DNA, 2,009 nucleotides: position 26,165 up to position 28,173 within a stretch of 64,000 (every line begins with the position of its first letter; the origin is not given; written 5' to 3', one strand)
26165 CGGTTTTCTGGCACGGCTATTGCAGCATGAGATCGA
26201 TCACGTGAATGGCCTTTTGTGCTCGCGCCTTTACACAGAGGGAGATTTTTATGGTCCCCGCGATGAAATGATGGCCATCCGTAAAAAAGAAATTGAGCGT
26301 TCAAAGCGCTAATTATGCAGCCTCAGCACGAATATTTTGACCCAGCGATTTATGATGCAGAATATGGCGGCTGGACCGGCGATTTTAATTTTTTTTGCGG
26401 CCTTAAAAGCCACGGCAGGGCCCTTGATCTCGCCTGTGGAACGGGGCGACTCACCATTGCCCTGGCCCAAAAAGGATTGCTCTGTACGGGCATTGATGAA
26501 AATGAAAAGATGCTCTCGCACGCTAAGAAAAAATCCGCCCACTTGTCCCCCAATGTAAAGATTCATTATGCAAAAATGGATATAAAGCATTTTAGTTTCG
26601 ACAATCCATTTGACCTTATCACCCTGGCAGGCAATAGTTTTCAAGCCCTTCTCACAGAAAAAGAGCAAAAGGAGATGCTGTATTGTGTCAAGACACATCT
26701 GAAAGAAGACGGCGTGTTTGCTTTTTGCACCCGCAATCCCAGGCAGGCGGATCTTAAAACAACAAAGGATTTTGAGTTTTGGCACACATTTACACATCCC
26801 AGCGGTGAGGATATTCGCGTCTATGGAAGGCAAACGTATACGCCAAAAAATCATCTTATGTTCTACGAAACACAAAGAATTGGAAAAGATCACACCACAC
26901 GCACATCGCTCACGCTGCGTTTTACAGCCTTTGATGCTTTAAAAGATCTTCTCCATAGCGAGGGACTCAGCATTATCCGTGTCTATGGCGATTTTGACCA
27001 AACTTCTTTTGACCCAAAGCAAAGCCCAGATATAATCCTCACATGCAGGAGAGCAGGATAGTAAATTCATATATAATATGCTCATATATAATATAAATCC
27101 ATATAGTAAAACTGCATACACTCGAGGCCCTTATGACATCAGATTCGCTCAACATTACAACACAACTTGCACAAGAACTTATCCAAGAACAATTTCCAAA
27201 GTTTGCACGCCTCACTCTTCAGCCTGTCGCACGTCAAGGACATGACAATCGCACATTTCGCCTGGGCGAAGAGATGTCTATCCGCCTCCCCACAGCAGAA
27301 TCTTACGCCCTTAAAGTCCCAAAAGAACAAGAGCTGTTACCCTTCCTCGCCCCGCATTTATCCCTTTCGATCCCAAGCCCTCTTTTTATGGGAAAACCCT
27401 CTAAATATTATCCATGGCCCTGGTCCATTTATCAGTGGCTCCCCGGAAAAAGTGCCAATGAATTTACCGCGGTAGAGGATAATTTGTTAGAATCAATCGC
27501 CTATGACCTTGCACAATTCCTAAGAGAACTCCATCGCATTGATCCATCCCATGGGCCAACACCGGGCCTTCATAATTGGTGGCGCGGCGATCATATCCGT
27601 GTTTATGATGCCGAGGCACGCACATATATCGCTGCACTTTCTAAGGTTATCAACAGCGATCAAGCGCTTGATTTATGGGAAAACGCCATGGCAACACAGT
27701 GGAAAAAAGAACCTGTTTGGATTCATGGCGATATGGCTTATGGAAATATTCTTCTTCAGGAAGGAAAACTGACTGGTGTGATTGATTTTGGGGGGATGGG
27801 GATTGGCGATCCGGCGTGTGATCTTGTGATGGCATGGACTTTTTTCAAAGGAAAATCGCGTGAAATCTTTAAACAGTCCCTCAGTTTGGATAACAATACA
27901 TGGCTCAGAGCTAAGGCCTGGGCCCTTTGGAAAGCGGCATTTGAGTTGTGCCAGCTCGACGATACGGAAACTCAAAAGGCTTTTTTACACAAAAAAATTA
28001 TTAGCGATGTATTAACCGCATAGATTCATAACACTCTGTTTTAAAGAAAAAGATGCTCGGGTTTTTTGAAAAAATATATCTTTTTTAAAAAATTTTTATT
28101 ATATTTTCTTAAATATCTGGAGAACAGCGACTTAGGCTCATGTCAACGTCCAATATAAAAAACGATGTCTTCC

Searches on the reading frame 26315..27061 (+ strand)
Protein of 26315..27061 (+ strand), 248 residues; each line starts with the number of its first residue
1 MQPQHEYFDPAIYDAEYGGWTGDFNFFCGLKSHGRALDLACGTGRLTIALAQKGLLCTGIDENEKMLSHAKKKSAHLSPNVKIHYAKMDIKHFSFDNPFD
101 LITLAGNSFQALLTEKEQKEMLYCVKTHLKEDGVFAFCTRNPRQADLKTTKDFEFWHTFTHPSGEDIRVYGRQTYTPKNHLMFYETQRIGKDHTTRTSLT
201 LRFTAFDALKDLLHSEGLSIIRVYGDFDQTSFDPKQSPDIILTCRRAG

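Call 3: search_protein_families(library=pfam, proteins=[window:26315-27061:+], max_evalue=0.01)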
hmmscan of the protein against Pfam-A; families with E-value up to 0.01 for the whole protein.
window:26315-27061:+ (248 aa): 10 families
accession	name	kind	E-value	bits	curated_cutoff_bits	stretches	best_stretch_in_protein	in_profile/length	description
PF13649.12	Methyltransf_25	-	7.1e-18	65.5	27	1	37-133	2-97/97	Methyltransferase domain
PF13847.12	Methyltransf_31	-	3.9e-14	53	27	1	31-149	2-122/145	Methyltransferase domain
PF08242.18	Methyltransf_12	-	2.4e-12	47.8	30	1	37-135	1-98/98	Methyltransferase domain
PF08241.18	Methyltransf_11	-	9.7e-12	45.8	21.2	1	37-137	1-95/95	Methyltransferase domain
PF13489.12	Methyltransf_23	-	1e-08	35.5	27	1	30-170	20-145/164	Methyltransferase domain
PF03848.20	TehB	-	1.4e-06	28.3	20.4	1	32-133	30-128/193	Tellurite resistance protein TehB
PF01209.24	Ubie_methyltran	-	7.1e-06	26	20.1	1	31-105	46-123/233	ubiE/COQ5 methyltransferase family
PF05175.20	MTS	-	3.6e-05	23.9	23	1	33-144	32-145/170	Methyltransferase small domain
PF05401.17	NodS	-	0.002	18.4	24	1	32-138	43-145/201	Nodulation protein S (NodS)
PF07021.18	MetW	-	0.0028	17.8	21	1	32-110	13-86/193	Methionine biosynthesis protein MetW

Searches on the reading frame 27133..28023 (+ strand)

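Call 3: search_protein_families(library=pfam, proteins=[window:27133-28023:+], max_evalue=0.01)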
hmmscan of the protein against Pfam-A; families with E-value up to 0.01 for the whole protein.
window:27133-28023:+ (296 aa): 1 family
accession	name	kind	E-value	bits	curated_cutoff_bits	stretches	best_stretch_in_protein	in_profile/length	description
PF01636.29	APH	-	8.1e-42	144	23.2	1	34-248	6-224/239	Phosphotransferase enzyme family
